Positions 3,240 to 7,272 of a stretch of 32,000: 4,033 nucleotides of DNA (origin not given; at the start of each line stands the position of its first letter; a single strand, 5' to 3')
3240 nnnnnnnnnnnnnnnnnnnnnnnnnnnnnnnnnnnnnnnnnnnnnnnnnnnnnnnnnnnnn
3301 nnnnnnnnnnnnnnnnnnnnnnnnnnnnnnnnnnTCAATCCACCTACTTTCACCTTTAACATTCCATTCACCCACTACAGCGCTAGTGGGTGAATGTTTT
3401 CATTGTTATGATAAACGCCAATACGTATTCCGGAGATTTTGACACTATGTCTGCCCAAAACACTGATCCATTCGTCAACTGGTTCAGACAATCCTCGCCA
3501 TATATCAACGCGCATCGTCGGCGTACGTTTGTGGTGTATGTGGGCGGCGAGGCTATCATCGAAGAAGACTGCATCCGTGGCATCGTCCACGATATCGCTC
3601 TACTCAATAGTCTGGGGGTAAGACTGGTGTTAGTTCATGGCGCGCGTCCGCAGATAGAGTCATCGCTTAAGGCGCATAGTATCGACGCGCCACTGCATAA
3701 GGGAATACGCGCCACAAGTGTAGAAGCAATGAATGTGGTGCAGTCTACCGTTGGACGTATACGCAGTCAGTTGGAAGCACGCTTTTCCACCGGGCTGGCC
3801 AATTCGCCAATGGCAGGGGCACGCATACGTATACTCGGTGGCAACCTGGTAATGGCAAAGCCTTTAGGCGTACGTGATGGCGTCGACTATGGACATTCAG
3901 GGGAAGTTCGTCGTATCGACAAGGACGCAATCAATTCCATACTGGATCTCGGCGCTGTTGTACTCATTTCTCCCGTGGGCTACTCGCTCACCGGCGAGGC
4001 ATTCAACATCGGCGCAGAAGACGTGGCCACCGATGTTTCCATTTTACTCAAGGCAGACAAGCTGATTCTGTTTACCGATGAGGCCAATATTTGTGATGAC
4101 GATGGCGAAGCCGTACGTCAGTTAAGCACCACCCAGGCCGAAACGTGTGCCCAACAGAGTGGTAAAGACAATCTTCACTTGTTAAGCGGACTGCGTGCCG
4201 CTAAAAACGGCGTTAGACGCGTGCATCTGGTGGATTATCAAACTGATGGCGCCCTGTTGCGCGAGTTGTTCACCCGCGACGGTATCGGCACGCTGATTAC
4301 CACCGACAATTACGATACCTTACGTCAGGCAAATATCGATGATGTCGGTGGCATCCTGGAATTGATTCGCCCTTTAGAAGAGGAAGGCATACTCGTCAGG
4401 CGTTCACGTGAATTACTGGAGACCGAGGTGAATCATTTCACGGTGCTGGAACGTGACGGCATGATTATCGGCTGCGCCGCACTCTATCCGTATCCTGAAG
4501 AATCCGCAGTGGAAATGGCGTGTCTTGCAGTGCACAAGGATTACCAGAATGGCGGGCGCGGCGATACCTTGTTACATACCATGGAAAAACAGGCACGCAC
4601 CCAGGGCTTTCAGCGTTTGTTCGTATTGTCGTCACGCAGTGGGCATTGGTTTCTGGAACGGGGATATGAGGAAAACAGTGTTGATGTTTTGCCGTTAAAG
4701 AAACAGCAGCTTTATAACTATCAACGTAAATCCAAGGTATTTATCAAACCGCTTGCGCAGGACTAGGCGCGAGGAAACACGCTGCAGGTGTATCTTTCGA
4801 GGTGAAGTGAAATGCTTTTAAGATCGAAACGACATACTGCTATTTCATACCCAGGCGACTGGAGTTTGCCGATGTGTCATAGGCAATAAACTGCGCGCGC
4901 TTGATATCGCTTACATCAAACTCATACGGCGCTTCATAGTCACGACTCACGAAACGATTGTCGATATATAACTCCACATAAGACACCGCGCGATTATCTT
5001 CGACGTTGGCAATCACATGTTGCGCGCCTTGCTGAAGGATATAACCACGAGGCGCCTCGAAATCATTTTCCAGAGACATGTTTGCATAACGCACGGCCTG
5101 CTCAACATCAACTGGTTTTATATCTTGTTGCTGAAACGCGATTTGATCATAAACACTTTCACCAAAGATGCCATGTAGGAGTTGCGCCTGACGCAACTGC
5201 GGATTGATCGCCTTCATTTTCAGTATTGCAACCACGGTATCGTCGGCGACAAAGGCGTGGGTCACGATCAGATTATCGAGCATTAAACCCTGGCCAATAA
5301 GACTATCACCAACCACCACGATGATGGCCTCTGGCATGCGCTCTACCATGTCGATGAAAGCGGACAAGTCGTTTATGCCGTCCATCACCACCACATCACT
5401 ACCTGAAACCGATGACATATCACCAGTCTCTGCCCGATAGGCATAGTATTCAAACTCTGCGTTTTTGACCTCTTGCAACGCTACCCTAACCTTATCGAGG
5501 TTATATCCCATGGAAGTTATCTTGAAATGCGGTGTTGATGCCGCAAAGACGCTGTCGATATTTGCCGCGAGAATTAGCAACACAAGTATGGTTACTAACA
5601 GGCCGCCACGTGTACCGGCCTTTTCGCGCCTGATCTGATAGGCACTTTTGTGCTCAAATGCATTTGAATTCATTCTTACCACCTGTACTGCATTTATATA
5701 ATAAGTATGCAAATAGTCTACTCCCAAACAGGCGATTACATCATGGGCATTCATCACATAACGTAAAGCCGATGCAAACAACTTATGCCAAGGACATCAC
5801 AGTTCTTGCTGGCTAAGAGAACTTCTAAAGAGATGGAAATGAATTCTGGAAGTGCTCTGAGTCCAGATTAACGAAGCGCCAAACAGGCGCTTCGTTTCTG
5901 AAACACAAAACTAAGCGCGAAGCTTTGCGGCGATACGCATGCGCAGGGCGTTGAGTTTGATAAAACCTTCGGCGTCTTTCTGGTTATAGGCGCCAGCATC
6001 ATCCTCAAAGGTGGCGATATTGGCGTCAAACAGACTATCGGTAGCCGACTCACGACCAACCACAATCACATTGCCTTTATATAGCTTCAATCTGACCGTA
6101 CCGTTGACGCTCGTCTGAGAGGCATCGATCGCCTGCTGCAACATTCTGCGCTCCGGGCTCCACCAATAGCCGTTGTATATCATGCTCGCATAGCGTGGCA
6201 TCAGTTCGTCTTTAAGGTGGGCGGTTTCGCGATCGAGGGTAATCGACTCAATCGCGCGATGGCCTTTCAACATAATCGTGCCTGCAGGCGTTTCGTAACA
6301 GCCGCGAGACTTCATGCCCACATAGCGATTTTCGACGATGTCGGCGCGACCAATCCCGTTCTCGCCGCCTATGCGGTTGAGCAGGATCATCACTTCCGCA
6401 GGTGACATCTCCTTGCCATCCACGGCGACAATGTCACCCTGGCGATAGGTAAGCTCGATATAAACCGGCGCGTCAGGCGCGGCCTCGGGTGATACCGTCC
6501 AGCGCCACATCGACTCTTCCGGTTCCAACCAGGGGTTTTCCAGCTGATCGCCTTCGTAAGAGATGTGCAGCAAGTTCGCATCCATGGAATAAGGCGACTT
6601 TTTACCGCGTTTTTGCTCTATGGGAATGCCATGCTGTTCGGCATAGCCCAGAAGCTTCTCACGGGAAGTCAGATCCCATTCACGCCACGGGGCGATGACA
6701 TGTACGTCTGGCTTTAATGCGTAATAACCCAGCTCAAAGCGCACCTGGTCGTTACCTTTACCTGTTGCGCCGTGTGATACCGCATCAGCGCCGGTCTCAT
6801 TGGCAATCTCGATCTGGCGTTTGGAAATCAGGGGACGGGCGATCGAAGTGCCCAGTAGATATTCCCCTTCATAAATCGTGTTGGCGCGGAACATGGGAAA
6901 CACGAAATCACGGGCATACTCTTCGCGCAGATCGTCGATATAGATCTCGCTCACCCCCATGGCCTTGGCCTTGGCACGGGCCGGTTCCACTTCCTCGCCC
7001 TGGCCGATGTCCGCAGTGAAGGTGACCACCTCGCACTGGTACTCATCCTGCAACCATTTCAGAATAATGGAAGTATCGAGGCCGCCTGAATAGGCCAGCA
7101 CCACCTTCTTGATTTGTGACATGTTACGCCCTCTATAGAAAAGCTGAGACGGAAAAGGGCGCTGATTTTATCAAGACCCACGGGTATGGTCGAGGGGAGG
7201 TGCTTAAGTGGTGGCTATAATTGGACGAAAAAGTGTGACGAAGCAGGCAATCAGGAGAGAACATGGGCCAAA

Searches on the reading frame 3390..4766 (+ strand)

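Call 43: search_protein_families(library=pfam, proteins=[window:3390-4766:+], max_evalue=0.001)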
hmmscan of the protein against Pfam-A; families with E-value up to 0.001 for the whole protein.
window:3390-4766:+ (458 aa): 4 families
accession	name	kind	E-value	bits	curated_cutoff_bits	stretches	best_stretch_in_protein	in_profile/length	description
PF00696.33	AA_kinase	-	4.3e-28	99.1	24.9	1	46-281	2-233/234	Amino acid kinase family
PF00583.31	Acetyltransf_1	-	9.5e-12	45.7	20.7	1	339-413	21-98/116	Acetyltransferase (GNAT) family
PF13508.13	Acetyltransf_7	-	8.9e-11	42.5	27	1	348-428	3-84/84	Acetyltransferase (GNAT) domain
PF13673.13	Acetyltransf_10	-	2.6e-05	24.6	23.6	1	340-418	23-98/128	Acetyltransferase (GNAT) domain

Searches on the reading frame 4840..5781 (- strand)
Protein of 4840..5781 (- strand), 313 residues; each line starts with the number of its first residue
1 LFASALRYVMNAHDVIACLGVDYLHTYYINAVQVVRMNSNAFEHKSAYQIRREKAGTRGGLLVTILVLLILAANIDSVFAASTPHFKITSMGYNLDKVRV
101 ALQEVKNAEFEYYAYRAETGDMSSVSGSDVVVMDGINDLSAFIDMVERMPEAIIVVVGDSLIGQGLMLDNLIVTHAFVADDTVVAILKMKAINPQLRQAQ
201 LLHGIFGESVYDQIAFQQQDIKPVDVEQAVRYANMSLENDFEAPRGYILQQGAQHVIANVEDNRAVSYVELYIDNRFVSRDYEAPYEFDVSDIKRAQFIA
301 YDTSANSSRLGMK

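Call 43: search_protein_families(library=pfam, proteins=[window:4840-5781:-], max_evalue=0.001)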
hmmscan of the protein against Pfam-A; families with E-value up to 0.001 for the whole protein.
window:4840-5781:- (313 aa): 1 family
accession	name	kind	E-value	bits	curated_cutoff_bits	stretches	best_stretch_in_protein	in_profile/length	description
PF17957.7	Big_7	-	1.2e-05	26.3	24.1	1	253-291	19-57/70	Bacterial Ig domain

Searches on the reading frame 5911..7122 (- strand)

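Call 43: search_protein_families(library=pfam, proteins=[window:5911-7122:-], max_evalue=0.001)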
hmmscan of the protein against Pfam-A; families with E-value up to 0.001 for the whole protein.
window:5911-7122:- (403 aa): 3 families
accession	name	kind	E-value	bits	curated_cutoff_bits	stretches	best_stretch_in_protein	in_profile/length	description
PF20979.2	Arginosuc_syn_C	-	6.9e-77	258.4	27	1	178-397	1-218/219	Arginosuccinate synthase C-terminal domain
PF00764.25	Arginosuc_synth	-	5.4e-65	218.8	27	1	6-167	1-162/162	Arginosuccinate synthase N-terminal HUP domain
PF24167.1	DUF7411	-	0.00074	19.6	28.7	0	6-59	2-53/194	Family of unknown function (DUF7411)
